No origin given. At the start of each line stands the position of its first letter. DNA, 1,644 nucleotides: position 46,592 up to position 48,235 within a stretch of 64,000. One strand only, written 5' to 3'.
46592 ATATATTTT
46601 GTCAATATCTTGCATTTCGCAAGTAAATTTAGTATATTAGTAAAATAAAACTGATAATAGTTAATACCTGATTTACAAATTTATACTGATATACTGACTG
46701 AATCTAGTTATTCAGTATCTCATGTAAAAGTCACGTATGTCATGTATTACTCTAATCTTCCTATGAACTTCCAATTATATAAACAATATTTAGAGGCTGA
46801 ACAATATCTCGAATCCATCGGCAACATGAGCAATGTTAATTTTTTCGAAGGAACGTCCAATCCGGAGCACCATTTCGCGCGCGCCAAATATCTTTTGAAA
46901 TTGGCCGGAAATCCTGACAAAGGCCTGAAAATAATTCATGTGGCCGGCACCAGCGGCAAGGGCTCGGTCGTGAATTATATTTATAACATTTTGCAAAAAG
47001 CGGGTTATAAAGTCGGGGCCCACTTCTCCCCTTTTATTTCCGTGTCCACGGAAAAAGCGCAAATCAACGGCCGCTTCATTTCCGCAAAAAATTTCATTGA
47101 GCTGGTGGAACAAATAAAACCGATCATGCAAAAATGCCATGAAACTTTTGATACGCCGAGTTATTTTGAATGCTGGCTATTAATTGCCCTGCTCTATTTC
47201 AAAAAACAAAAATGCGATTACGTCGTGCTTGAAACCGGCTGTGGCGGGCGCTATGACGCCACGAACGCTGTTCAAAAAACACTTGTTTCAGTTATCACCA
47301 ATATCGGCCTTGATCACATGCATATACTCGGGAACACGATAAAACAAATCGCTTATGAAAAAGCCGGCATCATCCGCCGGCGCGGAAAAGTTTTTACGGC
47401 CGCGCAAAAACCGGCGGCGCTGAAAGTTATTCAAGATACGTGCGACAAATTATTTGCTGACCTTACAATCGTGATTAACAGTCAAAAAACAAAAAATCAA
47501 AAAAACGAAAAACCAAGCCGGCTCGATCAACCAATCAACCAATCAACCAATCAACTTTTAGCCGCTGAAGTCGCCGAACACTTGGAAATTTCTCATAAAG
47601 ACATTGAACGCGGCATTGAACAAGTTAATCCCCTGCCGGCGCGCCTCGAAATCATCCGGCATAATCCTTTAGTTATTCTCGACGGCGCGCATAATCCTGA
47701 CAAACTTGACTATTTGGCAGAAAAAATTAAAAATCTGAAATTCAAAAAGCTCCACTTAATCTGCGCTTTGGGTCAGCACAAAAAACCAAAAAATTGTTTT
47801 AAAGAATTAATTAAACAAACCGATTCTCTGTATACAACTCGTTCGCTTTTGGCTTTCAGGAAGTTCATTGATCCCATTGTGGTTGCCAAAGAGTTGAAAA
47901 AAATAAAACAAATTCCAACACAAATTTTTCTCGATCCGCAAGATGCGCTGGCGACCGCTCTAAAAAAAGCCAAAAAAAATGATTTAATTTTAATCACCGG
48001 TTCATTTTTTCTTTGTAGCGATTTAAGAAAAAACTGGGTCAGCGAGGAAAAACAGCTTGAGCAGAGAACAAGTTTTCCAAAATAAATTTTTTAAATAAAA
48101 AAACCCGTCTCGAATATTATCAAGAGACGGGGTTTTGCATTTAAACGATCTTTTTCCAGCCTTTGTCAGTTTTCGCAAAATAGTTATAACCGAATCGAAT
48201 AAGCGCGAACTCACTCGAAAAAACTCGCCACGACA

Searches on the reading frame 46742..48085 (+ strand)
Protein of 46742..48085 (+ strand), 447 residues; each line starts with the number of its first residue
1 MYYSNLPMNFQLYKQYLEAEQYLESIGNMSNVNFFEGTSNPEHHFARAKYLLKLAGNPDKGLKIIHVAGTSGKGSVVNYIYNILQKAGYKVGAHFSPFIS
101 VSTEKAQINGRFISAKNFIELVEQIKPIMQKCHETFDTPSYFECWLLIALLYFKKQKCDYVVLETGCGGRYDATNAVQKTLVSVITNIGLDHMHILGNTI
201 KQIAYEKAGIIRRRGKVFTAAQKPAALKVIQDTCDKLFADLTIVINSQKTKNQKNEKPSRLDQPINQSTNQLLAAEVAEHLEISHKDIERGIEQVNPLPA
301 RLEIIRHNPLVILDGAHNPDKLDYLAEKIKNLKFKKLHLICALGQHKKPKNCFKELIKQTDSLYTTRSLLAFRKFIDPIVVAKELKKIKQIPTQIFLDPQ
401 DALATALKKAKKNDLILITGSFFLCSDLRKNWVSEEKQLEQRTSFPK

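Call 62: search_protein_families(library=pfam, proteins=[window:46742-48085:+], max_evalue=0.001)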
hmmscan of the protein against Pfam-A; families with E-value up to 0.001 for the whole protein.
window:46742-48085:+ (447 aa): 2 families
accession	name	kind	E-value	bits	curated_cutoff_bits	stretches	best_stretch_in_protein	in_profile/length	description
PF02875.26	Mur_ligase_C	-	4.6e-15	57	28.4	1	301-422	2-127/127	Mur ligase, glutamate ligase domain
PF08245.18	Mur_ligase_M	-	1.7e-10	41.6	24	1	67-232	1-134/200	Mur ligase middle domain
